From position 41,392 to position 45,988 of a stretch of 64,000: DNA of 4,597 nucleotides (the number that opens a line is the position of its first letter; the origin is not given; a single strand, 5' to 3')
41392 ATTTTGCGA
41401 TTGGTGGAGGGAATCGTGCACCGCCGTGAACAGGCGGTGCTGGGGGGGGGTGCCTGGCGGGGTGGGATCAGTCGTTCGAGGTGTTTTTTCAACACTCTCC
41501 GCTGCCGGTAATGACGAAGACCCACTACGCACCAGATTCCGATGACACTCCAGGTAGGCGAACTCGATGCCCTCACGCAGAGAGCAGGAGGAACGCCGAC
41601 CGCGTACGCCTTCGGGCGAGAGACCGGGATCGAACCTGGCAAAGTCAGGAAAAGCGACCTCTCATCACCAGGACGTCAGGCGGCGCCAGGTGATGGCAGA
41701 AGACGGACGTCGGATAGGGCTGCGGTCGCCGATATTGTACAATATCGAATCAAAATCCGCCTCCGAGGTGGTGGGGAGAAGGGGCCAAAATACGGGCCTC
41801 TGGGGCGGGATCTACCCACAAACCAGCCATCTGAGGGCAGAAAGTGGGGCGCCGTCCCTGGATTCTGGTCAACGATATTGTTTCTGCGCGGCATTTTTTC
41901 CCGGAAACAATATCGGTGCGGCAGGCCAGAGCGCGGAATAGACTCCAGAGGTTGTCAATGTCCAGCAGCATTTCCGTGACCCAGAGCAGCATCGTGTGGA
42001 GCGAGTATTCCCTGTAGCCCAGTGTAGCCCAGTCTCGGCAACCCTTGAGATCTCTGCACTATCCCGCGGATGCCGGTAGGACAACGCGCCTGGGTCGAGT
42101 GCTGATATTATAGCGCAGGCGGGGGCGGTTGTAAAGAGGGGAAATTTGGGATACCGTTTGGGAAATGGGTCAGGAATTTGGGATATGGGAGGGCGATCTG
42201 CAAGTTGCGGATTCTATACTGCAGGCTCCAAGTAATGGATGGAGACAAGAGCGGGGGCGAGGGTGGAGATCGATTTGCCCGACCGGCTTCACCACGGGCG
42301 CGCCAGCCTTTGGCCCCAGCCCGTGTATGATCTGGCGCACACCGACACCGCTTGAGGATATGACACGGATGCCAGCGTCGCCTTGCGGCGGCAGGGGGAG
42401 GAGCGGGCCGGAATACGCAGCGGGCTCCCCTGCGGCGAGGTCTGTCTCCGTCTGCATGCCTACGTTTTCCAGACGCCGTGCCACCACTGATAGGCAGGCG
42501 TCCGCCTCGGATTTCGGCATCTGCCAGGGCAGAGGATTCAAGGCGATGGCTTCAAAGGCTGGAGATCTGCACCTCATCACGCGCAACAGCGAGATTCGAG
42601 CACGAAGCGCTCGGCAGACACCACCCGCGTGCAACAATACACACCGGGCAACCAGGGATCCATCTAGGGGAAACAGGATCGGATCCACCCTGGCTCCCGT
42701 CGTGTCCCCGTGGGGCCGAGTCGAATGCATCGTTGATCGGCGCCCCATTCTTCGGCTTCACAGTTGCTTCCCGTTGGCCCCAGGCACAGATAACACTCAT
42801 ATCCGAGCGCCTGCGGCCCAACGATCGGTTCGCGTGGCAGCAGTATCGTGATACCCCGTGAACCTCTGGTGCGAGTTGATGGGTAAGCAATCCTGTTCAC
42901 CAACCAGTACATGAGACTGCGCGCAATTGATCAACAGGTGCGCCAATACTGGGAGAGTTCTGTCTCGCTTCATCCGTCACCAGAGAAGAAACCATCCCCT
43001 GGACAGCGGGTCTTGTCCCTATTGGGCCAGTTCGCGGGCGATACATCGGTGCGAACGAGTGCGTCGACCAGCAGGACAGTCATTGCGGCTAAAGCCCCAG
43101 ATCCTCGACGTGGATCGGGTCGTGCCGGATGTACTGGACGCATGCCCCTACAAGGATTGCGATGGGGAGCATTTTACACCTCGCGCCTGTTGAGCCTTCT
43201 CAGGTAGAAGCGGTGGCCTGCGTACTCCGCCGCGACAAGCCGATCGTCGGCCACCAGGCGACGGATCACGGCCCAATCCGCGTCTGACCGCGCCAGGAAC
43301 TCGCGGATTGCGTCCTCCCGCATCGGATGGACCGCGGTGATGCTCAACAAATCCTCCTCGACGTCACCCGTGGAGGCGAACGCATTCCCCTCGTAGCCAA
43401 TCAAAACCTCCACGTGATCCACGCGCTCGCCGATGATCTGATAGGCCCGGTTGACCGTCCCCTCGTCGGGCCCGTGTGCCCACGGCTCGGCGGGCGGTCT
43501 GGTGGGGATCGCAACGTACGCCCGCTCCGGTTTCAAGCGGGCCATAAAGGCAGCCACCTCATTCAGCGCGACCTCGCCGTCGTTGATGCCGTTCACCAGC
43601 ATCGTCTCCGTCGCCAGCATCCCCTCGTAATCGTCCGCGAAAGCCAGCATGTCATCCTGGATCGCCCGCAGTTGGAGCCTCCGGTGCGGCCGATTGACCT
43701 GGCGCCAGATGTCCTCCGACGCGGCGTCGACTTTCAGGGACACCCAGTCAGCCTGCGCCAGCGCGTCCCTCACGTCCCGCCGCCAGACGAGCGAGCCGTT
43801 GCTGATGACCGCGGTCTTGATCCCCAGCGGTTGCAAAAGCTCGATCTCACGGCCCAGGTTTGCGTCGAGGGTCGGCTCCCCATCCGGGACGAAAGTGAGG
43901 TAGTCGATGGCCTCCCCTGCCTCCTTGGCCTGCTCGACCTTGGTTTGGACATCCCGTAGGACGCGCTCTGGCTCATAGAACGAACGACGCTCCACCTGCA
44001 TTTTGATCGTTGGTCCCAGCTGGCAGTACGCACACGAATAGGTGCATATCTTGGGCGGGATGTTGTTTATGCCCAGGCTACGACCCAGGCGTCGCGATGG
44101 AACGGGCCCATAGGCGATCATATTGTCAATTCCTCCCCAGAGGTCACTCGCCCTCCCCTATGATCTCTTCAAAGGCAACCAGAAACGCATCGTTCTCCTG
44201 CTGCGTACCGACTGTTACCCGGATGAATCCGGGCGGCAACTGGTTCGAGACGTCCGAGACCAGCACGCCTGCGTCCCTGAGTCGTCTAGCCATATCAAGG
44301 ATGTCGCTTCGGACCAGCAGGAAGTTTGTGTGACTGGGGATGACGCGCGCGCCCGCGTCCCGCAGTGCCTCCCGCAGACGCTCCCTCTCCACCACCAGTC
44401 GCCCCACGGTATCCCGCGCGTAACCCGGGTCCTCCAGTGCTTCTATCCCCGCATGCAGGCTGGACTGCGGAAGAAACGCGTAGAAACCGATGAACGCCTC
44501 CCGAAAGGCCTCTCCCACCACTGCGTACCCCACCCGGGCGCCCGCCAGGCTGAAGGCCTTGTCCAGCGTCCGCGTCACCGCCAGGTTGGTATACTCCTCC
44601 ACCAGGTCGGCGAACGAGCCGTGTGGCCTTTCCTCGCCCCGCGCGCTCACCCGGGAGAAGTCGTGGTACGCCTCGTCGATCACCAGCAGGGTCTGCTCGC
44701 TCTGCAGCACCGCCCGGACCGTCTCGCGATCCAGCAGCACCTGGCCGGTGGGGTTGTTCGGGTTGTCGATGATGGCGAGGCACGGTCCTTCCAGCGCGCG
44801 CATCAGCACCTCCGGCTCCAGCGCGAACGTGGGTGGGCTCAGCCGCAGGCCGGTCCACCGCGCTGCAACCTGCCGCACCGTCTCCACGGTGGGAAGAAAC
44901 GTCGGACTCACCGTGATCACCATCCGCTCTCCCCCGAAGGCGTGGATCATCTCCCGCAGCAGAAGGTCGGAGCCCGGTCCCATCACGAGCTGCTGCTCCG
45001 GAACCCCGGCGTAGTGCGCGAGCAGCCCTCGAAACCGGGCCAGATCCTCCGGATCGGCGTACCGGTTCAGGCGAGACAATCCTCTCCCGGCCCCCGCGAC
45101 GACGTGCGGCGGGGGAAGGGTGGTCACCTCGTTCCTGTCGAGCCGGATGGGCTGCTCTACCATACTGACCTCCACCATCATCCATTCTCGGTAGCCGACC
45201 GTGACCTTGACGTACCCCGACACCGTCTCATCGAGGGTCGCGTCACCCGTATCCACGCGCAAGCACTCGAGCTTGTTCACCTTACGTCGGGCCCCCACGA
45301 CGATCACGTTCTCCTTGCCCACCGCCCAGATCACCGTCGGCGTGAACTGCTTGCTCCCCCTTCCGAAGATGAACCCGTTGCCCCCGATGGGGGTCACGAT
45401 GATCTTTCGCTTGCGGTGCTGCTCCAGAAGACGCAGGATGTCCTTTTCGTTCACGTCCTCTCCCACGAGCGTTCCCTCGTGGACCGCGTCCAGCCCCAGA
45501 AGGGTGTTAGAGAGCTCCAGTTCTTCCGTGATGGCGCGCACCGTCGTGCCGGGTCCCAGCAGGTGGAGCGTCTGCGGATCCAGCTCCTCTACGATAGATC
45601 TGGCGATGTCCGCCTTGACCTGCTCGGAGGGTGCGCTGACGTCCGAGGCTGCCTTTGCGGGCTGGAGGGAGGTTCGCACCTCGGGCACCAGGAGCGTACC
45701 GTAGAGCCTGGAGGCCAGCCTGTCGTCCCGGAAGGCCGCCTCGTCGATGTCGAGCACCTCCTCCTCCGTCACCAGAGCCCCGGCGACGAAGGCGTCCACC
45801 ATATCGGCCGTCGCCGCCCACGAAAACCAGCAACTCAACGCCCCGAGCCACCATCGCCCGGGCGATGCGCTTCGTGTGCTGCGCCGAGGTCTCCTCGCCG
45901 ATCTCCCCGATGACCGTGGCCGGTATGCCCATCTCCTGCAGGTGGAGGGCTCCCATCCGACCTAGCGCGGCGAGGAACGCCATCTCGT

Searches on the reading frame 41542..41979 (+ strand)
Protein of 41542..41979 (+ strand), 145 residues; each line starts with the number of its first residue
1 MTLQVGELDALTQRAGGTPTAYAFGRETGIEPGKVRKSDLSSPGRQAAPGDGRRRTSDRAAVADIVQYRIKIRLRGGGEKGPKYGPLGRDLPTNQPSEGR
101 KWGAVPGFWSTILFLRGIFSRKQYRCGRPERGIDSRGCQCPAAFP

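Call 42: find_encoding_contigs(protein=window:41542-41979:+, flank=5000, max_places=10)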
Protein window:41542-41979:+ (145 aa): no gene with exactly this product is on record in the collection.

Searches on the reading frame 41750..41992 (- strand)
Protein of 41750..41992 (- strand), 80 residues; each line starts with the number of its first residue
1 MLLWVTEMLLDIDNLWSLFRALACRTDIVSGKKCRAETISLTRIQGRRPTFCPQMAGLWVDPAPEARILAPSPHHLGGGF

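Call 55: find_homologous_proteins(query=window:41750-41992:-, max_evalue=0.1)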
Query window:41750-41992:- (80 aa): 1 proteins with E <= 0.1 among 2 candidates.
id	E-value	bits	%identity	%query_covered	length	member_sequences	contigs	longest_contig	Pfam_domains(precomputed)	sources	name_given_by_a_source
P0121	3.0e-47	176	99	100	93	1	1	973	-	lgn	-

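Call 56: find_encoding_contigs(protein=P0121, flank=5000, max_places=5)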
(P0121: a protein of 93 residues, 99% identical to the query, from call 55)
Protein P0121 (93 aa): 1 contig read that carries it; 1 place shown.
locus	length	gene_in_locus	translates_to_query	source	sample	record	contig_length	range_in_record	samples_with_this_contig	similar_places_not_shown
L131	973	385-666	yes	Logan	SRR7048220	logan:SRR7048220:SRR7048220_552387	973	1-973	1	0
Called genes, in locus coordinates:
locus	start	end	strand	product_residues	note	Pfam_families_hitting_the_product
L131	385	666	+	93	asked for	-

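Call 69: predict_structure(protein=window:41750-41992:-)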
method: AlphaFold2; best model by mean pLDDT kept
length: 80 residues; sequences in the alignment: 1
mean_pLDDT: 50.8   pTM: 0.31
mean pLDDT of the five models: 50.8, 47.2, 43.2, 42.7, 37.8
residues with pLDDT >= 90: 0; 70-90: 0; 50-70: 34; < 50: 46
segments of 3 or more residues with pLDDT < 50: 35-50, 52-80
pLDDT, mean of each block of 10 residues (from residue 1): 64 64 61 50 42 42 41 43
secondary structure, 60 per line:
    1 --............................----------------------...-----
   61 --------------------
elements in order: H3-30

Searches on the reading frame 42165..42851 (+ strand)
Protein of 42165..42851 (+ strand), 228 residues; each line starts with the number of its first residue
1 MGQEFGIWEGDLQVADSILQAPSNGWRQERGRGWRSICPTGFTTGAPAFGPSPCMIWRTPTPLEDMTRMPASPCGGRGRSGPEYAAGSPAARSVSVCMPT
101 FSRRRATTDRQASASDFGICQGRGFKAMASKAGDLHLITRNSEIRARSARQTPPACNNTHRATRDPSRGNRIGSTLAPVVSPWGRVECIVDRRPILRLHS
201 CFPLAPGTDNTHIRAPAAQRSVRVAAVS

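Call 58: search_protein_representatives(protein=window:42165-42851:+)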
Query: 228 residues. Proteins with E-value up to 0.001 (for the whole library): 2; up to 1e-10: 1; up to 1e-30: 1. The best 2 are listed.
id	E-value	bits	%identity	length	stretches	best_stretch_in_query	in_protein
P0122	4.1e-151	517.4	100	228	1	1-228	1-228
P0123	1.2e-05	41.3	39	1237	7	17-53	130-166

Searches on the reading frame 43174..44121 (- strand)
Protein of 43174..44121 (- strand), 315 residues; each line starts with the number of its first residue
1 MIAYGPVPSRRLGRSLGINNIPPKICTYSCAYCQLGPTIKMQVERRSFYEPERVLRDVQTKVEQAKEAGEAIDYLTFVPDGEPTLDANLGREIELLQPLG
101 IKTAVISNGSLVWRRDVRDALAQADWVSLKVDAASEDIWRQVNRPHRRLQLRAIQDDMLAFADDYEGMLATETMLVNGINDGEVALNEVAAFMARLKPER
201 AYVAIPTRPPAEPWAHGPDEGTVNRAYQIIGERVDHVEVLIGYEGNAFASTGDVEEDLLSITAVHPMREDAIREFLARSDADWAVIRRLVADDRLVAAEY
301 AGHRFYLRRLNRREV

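Call 11: find_related_loci(query=window:43174-44121:-, collection=genome_contigs, flank=10000)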
Query window:43174-44121:- (315 aa) in genome_contigs; peptide patterns used: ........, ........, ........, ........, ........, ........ (x = any residue, [..] = any of these).
90 stretches matched a pattern; 36 encode a relative of the query (tblastn E <= 1e-3); 36 distinct loci.
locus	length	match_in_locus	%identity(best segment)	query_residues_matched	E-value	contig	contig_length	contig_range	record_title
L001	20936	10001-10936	77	1-312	2e-166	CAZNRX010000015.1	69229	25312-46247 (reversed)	MAG TPA_asm: uncultured Anaerolineales bacterium isolate binchicken_co17_270 genome assembly, contig: NODE_1263_length_6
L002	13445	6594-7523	74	2-311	1e-160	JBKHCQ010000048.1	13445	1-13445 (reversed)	MAG: Anaerolineales bacterium isolate D1M03_10 NODE_2631_length_13445_cov_11.036146, whole genome shotgun sequence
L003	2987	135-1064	74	2-311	3e-167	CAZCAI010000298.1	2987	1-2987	MAG TPA_asm: uncultured Anaerolineales bacterium isolate SRP332253_co1_146 genome assembly, contig: NODE_49655_length_29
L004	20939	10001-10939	59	1-313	2e-132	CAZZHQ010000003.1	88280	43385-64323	MAG TPA_asm: uncultured Dehalococcoidales bacterium isolate SRP178699_co1_156 genome assembly, contig: NODE_170_length_8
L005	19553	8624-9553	58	1-310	3e-132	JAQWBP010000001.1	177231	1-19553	MAG: Syntrophomonadaceae bacterium isolate STF2_222 NODE_58_length_177231_cov_43.493987_Sandtown_F2, whole genome shotgu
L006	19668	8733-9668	57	1-312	1e-126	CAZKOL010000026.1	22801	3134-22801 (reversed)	MAG TPA_asm: uncultured Dehalococcoidales bacterium isolate SRP178699_co2_170 genome assembly, contig: NODE_1446_length_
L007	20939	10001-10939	57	1-313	5e-126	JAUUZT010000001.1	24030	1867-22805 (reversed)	MAG: Dehalococcoidia bacterium isolate CSMAG_200 CSMAG_200_k127_12212791_length_24030_cov_292.6458, whole genome shotgun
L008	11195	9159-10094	56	1-312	7e-126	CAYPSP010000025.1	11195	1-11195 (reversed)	MAG TPA_asm: uncultured Dehalococcoidales bacterium isolate SRP191223_co2_113 genome assembly, contig: NODE_4788_length_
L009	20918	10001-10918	57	3-308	3e-125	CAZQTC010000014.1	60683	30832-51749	MAG TPA_asm: uncultured Spirochaetales bacterium isolate binchicken_co219_179 genome assembly, contig: k141_978753, whol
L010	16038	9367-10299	56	1-311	3e-123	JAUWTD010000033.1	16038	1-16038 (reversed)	MAG: Candidatus Altiarchaeota archaeon isolate CSMAG_2571 CSMAG_2571_k127_6305666_length_16038_cov_19.1697, whole genome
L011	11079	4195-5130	53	1-312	1e-120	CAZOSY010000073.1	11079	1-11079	MAG TPA_asm: uncultured Bacteroidales bacterium isolate binchicken_co181_338 genome assembly, contig: NODE_11499_length_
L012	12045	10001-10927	52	3-311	6e-119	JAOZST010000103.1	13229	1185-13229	MAG: Desulfobacteraceae bacterium isolate GMC6.metabat2.94 GMC6_4760_length_13229_cov_13.735464, whole genome shotgun se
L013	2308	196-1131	52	1-312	7e-125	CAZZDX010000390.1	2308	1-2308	MAG TPA_asm: uncultured Bacteroidales bacterium isolate SRP178699_co3_119 genome assembly, contig: NODE_67295_length_230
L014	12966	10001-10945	53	1-313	3e-117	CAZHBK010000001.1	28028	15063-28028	MAG TPA_asm: uncultured Nitrososphaeria archaeon isolate SRP141559_co1_81 genome assembly, contig: NODE_681_length_28028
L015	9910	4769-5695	56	4-312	4e-117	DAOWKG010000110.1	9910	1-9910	MAG TPA_asm: Desulfuromonadaceae bacterium isolate CSMAG_2089 CSMAG_2089_k141_1187108_length_9910_cov_39.6610, whole gen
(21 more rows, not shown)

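Call 16: find_encoding_contigs(protein=window:43174-44121:-, flank=10000, max_places=10)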
Protein window:43174-44121:- (315 aa): 1 contig read that carries it; 1 place shown.
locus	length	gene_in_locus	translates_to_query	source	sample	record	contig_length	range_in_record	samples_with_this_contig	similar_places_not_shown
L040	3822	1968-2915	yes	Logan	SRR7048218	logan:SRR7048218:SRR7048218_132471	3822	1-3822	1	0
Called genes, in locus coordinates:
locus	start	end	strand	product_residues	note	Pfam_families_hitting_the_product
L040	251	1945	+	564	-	PF20143:NAD_kinase_C, PF00155:Aminotran_1_2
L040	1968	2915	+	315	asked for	PF04055:Radical_SAM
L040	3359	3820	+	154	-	?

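Call 35: search_protein_families(library=pfam, max_evalue=0.001, proteins=[L001:13601-14635:+, window:43174-44121:-])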
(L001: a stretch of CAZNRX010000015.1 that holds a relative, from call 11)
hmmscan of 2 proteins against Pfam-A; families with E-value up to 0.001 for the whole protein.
L001:13601-14635:+ (344 aa): 0 families

window:43174-44121:- (315 aa): 1 family
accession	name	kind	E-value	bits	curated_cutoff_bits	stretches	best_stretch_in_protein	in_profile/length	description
PF04055.27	Radical_SAM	-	5e-13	50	29.5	1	22-148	3-126/166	Radical SAM superfamily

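Call 63: list_cluster_members(proteins=[window:43174-44121:-, P0122, P0121])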
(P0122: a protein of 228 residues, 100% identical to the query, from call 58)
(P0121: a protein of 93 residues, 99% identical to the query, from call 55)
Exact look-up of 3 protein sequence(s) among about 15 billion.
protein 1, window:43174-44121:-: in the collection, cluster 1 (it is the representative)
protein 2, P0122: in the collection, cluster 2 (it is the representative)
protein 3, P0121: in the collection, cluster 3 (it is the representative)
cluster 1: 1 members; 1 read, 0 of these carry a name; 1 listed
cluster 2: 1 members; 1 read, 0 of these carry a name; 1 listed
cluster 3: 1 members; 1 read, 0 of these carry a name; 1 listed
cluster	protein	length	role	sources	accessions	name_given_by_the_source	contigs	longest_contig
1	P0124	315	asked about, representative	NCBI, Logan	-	-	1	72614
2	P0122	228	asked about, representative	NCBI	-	-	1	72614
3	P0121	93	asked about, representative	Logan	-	-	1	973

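Call 81: search_protein_families(library=ncbifam, max_evalue=0.00001, proteins=[window:43174-44121:-])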
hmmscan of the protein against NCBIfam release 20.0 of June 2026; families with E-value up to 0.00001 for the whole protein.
window:43174-44121:- (315 aa): 2 families
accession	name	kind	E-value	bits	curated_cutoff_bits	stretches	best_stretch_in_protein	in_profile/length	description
NF038283.1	viperin_w_prok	equivalog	2.6e-12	46.5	180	1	24-151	10-134/281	viperin family antiviral radical SAM protein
TIGR02493.1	PFLA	equivalog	3.6e-06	26.5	231.75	1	26-154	25-149/235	pyruvate formate-lyase-activating protein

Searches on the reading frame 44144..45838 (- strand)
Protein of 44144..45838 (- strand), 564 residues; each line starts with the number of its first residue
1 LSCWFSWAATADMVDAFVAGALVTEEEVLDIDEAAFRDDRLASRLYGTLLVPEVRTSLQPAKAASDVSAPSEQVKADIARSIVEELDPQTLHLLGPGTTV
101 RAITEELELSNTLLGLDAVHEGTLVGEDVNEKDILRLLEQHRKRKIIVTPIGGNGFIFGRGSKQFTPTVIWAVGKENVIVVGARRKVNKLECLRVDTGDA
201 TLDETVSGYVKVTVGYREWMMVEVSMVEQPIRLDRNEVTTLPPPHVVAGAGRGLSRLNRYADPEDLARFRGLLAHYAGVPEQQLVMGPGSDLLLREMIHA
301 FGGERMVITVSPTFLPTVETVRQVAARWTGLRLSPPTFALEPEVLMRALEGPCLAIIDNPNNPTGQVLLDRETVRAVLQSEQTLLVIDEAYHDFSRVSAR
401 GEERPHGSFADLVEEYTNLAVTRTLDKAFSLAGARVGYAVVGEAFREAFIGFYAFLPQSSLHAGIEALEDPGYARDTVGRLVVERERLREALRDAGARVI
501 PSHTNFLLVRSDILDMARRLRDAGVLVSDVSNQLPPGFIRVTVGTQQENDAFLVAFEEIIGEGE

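Call 35: search_protein_families(library=pfam, max_evalue=0.001, proteins=[window:44144-45838:-])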
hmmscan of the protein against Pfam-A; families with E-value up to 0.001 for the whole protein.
window:44144-45838:- (564 aa): 2 families
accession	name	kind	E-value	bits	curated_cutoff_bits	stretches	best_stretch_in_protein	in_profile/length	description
PF00155.27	Aminotran_1_2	-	2.4e-36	126.1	19.7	1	231-554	4-359/361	Aminotransferase class I and II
PF20143.4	NAD_kinase_C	-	4.7e-14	52.7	23.7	1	95-223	9-125/126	ATP-NAD kinase C-terminal domain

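Call 81: search_protein_families(library=ncbifam, max_evalue=0.00001, proteins=[window:44144-45838:-])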
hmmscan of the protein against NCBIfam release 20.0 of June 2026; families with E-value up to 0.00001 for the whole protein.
window:44144-45838:- (564 aa): 33 families (the best 25 are shown)
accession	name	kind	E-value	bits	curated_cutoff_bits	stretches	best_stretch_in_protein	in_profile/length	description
TIGR01141.1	hisC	equivalog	1.6e-62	211.4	276.55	1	227-559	19-349/349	histidinol-phosphate transaminase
NF002877.0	PRK03317.1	equivalog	7.4e-48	163.2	409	1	228-561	31-368/374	histidinol-phosphate transaminase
TIGR01140.1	L_thr_O3P_dcar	equivalog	4.8e-41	141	290.55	1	250-555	35-329/331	threonine-phosphate decarboxylase CobD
NF003496.0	PRK05166.1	equivalog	1.4e-40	139.2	540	1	230-560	38-370/373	histidinol-phosphate transaminase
NF002878.0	PRK03321.1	subfamily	2.3e-40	138.4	374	1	227-559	21-348/352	histidinol-phosphate transaminase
NF006580.0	PRK09105.1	subfamily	1.3e-33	116.3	444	1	226-560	46-371/375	pyridoxal phosphate-dependent aminotransferase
NF051461.1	pyoverd_PtaA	equivalog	1.6e-31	109.4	500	1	223-557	29-357/359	pyoverdine biosynthesis transaminase PtaA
NF002726.0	PRK02610.1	equivalog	7.5e-30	104.1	391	1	257-560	60-369/374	histidinol-phosphate transaminase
NF006014.0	PRK08153.1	equivalog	1e-27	97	510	1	232-560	37-364/370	pyridoxal phosphate-dependent aminotransferase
NF005915.1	PRK07908.1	equivalog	4.4e-22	78.9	360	1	240-555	24-330/332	Rv2231c family histidinol phosphate aminotransferase CobC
NF006225.0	PRK08354.1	equivalog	2.1e-19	70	288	1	340-559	112-315/318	putative aminotransferase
NF053748.1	bifunc_CobBC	exception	1.8e-16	59.7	950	1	245-555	497-795/797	bifunctional hydrogenobyrinic acid a,c-diamide synthase/histidinol phosphate aminotransferase CobBC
NF005021.0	PRK06425.1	equivalog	4e-14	52.4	353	1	273-562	49-333/335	histidinol-phosphate aminotransferase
NF041364.1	GntC_guanitoxin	equivalog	2.3e-13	49.8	415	1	306-546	86-342/356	guanitoxin biosynthesis PLP-dependent (S)-gamma-hydroxy-L-arginine cyclodehydratase GntC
NF004770.0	PRK06108.1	subfamily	5e-13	48.6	422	1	281-537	97-359/396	pyridoxal phosphate-dependent aminotransferase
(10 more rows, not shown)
